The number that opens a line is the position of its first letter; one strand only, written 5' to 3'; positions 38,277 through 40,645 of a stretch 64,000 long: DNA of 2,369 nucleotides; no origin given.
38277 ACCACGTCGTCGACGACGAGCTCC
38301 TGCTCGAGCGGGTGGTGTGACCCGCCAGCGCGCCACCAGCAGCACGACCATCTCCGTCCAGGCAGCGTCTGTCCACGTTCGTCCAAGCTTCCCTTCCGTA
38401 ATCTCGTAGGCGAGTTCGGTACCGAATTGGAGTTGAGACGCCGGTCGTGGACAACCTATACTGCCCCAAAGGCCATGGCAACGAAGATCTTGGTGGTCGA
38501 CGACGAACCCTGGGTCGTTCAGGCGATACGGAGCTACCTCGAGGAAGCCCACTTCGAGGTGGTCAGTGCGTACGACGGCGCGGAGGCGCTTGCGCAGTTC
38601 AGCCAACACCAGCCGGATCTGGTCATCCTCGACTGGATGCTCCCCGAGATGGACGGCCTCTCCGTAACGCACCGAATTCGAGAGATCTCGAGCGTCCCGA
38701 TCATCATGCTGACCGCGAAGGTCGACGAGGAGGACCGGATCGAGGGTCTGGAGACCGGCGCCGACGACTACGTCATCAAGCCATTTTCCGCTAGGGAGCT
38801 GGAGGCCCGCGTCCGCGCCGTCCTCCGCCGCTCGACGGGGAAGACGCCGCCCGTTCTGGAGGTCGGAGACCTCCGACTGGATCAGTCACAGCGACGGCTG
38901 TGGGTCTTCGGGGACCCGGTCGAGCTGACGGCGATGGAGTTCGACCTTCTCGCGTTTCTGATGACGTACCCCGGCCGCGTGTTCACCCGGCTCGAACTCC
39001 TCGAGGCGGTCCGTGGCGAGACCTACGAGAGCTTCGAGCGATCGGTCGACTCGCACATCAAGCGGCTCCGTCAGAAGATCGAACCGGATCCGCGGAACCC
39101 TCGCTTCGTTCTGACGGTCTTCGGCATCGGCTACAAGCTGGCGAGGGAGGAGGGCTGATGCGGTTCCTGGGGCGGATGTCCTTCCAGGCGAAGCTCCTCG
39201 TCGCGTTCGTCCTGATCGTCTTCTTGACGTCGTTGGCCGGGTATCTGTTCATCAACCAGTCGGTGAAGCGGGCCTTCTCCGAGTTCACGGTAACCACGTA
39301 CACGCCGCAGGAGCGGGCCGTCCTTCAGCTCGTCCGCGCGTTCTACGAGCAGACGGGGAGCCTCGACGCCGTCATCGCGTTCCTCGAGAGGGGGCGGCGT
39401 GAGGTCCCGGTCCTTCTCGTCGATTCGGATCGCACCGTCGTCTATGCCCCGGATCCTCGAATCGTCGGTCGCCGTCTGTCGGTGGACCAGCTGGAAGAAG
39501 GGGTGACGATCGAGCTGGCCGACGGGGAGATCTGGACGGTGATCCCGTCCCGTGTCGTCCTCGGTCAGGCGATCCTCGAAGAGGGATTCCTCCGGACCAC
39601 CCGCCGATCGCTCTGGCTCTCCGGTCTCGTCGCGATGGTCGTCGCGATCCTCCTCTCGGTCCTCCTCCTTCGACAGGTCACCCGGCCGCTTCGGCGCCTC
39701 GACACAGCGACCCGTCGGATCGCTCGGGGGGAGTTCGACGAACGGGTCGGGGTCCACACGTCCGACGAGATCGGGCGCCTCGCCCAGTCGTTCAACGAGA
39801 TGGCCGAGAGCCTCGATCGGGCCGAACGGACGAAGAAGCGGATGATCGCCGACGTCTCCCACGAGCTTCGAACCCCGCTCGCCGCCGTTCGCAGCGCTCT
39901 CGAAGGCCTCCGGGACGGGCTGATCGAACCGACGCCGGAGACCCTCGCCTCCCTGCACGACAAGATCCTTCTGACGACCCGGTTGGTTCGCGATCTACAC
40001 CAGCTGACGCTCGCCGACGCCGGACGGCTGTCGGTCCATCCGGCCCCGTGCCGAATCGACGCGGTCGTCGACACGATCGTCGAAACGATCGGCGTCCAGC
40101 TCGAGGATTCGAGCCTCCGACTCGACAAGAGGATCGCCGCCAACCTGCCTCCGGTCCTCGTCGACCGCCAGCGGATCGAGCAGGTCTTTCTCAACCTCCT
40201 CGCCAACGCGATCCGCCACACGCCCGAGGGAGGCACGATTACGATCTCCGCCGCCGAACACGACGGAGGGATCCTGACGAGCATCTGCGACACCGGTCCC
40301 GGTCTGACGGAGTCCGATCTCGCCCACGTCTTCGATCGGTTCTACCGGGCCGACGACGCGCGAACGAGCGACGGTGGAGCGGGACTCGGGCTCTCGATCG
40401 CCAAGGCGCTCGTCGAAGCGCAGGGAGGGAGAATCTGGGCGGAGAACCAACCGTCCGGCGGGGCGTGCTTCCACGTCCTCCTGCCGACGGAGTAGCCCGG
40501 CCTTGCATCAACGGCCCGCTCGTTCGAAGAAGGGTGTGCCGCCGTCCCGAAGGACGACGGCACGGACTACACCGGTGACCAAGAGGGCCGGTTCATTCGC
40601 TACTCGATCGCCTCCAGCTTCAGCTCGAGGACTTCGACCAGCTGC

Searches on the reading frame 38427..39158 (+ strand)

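Call 7: search_protein_families(library=pfam, proteins=[window:38427-39158:+])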
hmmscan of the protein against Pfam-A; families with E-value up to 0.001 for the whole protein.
window:38427-39158:+ (243 aa): 2 families
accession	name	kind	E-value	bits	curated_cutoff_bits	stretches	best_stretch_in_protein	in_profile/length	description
PF00072.30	Response_reg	-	7.9e-34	116.6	30.2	1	21-130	1-111/111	Response regulator receiver domain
PF00486.34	Trans_reg_C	-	9.8e-26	90.1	26.2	1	162-238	1-77/77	Transcriptional regulatory protein, C terminal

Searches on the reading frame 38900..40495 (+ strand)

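Call 7: search_protein_families(library=pfam, proteins=[window:38900-40495:+])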
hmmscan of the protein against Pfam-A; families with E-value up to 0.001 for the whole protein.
window:38900-40495:+ (531 aa): 3 families
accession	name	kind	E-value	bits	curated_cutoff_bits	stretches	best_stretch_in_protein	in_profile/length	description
PF02518.31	HATPase_c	-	6.4e-29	101.1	26.4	1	422-530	2-109/111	Histidine kinase-, DNA gyrase B-, and HSP90-like ATPase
PF00672.30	HAMP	-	2.1e-17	63.6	25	1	255-306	1-52/53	HAMP domain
PF00512.31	HisKA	-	5.8e-12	45.9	26.9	1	312-375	2-66/66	His Kinase A (phospho-acceptor) domain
